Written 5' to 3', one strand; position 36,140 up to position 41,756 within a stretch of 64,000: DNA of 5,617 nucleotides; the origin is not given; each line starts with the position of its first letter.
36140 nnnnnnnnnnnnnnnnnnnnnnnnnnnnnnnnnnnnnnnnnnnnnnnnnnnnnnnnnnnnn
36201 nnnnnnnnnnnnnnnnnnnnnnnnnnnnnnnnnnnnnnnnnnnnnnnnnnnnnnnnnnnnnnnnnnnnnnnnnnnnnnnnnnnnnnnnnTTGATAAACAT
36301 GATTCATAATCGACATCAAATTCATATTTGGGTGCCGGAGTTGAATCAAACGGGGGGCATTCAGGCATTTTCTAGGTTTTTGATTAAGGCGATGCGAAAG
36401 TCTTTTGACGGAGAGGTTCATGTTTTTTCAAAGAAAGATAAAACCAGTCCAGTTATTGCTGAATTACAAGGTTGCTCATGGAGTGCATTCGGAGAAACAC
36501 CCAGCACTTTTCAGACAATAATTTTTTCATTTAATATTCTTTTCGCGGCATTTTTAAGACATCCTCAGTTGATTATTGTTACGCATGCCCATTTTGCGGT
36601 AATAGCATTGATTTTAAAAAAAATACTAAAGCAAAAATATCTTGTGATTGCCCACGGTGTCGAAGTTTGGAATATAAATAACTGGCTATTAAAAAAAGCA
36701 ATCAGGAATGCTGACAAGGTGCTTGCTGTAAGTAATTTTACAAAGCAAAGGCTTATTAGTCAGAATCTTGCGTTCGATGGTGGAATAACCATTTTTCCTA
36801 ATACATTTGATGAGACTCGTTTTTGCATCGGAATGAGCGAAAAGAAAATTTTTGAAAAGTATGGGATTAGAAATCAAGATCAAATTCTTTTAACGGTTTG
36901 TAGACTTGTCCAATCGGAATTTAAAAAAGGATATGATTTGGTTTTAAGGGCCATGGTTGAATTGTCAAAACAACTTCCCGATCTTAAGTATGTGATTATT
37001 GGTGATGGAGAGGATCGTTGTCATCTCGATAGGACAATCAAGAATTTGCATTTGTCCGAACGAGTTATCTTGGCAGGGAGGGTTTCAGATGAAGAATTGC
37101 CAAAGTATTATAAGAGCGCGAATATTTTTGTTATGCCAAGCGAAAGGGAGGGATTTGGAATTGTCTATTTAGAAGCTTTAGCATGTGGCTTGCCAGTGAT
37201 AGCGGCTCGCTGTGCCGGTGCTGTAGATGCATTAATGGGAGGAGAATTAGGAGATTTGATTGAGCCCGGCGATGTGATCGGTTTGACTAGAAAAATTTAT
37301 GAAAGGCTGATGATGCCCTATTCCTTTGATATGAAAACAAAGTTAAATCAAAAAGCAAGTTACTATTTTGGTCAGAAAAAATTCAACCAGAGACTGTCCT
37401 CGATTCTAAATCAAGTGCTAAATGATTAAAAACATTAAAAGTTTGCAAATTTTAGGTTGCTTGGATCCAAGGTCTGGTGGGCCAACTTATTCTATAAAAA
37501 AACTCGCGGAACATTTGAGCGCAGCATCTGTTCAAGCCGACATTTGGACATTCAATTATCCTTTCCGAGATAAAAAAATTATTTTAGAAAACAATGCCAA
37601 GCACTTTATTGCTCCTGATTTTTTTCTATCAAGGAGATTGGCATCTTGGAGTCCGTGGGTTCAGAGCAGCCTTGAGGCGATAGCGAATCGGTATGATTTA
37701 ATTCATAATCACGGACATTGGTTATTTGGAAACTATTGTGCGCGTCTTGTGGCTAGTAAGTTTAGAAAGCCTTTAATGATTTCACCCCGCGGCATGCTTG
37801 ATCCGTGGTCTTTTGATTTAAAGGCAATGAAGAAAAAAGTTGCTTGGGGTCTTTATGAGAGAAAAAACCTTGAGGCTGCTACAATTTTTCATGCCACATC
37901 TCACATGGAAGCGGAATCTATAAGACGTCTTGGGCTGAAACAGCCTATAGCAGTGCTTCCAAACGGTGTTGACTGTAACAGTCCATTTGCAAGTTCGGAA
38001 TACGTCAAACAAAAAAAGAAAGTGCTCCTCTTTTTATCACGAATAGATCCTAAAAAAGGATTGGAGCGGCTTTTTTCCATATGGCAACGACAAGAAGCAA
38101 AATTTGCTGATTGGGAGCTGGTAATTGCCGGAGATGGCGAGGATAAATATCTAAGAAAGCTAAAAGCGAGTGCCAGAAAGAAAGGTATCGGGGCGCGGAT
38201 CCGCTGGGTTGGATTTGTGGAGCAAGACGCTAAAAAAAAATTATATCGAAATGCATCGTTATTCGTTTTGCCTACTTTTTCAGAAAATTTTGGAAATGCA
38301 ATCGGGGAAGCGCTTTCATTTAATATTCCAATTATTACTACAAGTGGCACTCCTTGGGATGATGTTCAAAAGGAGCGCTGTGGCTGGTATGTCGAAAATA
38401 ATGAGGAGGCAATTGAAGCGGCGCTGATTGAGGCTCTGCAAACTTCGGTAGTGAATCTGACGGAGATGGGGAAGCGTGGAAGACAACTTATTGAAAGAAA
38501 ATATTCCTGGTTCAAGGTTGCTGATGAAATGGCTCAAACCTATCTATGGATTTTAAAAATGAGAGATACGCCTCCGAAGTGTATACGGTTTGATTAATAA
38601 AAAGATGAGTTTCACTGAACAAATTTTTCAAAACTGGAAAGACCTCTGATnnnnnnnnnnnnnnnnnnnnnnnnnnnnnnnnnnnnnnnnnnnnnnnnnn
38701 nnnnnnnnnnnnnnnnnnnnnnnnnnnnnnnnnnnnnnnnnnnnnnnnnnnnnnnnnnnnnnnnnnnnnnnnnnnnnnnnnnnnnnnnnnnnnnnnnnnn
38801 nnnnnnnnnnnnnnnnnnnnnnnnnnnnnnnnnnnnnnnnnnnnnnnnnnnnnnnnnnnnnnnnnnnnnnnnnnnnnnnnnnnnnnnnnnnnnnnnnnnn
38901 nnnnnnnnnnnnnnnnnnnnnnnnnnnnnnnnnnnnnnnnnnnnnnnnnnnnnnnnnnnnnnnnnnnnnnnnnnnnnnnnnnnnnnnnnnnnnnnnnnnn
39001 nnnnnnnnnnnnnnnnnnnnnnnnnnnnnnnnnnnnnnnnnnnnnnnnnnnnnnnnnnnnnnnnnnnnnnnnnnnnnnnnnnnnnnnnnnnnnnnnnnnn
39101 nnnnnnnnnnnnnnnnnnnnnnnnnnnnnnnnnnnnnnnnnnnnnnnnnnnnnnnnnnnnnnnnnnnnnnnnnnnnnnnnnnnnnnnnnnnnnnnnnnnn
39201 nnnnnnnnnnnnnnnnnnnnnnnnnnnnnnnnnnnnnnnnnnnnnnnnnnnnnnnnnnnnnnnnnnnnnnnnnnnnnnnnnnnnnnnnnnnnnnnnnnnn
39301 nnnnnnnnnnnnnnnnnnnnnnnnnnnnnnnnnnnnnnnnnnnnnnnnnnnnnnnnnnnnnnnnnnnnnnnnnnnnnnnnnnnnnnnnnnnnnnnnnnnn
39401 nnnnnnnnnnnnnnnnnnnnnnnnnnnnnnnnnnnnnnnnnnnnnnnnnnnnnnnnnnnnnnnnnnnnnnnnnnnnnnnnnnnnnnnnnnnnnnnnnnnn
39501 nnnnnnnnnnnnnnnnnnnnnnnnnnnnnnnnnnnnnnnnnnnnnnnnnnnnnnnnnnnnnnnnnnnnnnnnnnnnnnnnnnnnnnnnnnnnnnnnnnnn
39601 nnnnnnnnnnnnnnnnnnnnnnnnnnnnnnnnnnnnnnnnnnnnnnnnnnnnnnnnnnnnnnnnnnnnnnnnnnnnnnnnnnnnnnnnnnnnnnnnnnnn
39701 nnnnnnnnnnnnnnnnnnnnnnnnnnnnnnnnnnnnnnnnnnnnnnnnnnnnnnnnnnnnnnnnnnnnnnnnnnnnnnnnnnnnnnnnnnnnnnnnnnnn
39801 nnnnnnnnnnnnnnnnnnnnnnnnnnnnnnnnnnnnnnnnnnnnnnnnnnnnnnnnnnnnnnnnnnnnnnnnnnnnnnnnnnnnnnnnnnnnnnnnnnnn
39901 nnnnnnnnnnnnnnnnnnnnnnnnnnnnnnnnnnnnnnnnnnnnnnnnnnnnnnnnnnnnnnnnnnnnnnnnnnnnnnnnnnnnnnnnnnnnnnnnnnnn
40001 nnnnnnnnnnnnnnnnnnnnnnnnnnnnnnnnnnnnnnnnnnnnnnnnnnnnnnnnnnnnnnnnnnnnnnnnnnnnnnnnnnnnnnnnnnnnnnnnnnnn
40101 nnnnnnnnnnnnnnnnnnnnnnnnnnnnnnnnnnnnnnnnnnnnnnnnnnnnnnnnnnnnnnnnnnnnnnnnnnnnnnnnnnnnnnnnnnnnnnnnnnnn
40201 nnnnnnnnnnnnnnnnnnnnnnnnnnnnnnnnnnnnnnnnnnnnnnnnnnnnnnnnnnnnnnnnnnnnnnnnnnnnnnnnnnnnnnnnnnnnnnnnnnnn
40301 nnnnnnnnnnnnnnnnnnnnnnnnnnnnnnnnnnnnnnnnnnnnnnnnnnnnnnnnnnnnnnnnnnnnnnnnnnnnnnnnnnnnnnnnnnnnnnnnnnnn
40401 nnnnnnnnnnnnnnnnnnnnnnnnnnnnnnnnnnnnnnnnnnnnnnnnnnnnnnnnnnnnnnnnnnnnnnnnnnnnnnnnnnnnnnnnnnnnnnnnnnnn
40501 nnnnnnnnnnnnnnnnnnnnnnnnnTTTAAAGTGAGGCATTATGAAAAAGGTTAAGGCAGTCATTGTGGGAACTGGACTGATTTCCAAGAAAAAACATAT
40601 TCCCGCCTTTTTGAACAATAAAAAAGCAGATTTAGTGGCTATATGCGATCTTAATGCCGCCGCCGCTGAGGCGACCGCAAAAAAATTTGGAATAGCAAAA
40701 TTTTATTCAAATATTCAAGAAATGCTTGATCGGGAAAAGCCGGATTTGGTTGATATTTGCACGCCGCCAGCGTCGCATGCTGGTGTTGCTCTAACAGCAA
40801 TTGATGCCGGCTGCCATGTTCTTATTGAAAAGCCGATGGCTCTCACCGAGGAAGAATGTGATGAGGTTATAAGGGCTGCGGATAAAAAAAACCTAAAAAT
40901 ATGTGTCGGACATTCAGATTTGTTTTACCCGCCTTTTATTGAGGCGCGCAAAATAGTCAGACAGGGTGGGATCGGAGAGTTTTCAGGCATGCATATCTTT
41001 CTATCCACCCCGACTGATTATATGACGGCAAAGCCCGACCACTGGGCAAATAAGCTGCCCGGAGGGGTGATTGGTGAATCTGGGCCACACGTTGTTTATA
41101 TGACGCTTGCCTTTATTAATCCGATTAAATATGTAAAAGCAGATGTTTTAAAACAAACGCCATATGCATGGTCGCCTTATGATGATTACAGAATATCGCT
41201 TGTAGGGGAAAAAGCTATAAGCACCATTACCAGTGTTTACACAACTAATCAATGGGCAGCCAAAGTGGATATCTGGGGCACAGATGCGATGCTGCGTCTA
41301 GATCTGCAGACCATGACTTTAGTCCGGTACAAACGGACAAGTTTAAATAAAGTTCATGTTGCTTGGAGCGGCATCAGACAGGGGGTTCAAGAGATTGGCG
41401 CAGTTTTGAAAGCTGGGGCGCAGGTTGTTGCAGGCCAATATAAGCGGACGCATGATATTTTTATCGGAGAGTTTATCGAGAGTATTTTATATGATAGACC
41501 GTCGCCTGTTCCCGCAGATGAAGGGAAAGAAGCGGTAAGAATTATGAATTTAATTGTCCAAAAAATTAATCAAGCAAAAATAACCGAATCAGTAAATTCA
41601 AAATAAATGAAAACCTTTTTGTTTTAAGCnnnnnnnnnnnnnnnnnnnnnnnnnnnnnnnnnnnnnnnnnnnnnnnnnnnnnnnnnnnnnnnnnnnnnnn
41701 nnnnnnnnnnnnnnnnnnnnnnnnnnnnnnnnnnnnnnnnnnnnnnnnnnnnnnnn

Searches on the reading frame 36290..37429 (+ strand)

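Call 6: search_protein_families(library=pfam, proteins=[window:36290-37429:+], max_evalue=0.001)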
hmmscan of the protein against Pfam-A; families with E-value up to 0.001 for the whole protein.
window:36290-37429:+ (379 aa): 5 families
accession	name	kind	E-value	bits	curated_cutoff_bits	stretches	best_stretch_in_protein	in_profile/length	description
PF00534.26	Glycos_transf_1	-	9.7e-37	126.6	26.4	1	184-343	2-159/172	Glycosyl transferases group 1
PF13692.12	Glyco_trans_1_4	-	2.5e-31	109.3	27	1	198-338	2-138/142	Glycosyl transferases group 1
PF20706.3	GT4-conflict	-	2.9e-12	46.7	26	1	200-315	200-320/385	Family 4 Glycosyltransferase in conflict systems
PF13439.12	Glyco_transf_4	-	1.2e-10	42.1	28.5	1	22-176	2-169/170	Glycosyltransferase Family 4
PF13524.12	Glyco_trans_1_2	-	0.0002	21.8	25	1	221-311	4-85/144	Glycosyl transferase-like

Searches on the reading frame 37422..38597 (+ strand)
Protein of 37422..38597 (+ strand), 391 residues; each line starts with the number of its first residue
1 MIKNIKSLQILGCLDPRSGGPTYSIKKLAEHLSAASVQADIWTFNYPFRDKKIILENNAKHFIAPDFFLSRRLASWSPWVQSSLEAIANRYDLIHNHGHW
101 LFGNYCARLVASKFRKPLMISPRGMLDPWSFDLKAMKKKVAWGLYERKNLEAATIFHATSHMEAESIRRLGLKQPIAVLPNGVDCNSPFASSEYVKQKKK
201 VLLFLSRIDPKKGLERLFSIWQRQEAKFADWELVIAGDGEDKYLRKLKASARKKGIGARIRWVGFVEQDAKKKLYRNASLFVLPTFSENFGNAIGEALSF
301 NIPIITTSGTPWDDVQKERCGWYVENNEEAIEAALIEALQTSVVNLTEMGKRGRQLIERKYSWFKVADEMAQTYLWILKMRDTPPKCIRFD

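Call 6: search_protein_families(library=pfam, proteins=[window:37422-38597:+], max_evalue=0.001)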
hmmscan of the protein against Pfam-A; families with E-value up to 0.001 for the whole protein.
window:37422-38597:+ (391 aa): 5 families
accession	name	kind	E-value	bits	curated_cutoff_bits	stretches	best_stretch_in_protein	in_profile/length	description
PF00534.26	Glycos_transf_1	-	2.6e-28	99.1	26.4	1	196-354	12-170/172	Glycosyl transferases group 1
PF13692.12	Glyco_trans_1_4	-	9.3e-25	88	27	1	200-340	2-141/142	Glycosyl transferases group 1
PF13439.12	Glyco_transf_4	-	2.6e-18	67.1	28.5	1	19-186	2-169/170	Glycosyltransferase Family 4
PF13579.12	Glyco_trans_4_4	-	5.4e-13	50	29.7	1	19-182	1-158/158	Glycosyl transferase 4-like domain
PF20706.3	GT4-conflict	-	3.1e-06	26.9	26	1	173-356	171-368/385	Family 4 Glycosyltransferase in conflict systems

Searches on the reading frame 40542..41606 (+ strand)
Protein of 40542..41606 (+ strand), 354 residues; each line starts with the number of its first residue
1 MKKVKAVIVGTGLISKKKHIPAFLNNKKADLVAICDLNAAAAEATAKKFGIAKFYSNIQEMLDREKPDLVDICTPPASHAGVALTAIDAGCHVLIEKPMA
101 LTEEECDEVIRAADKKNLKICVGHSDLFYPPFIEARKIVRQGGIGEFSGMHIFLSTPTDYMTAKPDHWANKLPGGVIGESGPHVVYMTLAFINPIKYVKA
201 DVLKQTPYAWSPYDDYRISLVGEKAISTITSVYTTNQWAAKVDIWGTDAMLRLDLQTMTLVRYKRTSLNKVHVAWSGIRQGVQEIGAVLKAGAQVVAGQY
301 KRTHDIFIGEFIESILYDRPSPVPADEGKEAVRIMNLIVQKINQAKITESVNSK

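Call 6: search_protein_families(library=pfam, proteins=[window:40542-41606:+], max_evalue=0.001)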
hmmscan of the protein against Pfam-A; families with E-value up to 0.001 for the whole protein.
window:40542-41606:+ (354 aa): 5 families
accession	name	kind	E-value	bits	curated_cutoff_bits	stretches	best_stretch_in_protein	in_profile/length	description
PF01408.29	GFO_IDH_MocA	-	1.1e-32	113.7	24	1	5-124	2-120/120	Oxidoreductase family, NAD-binding Rossmann fold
PF22725.1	GFO_IDH_MocA_C3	-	1.7e-08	34.9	27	1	132-251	1-123/124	GFO/IDH/MocA C-terminal domain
PF03447.22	NAD_binding_3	-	6.1e-08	33.8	24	1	27-120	20-113/116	Homoserine dehydrogenase, NAD binding domain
PF02894.22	GFO_IDH_MocA_C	-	0.00061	20.1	22.9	0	139-345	4-213/218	Oxidoreductase family, C-terminal alpha/beta domain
PF13380.12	CoA_binding_2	-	0.00084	20.2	22.8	0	49-121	40-106/116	CoA binding domain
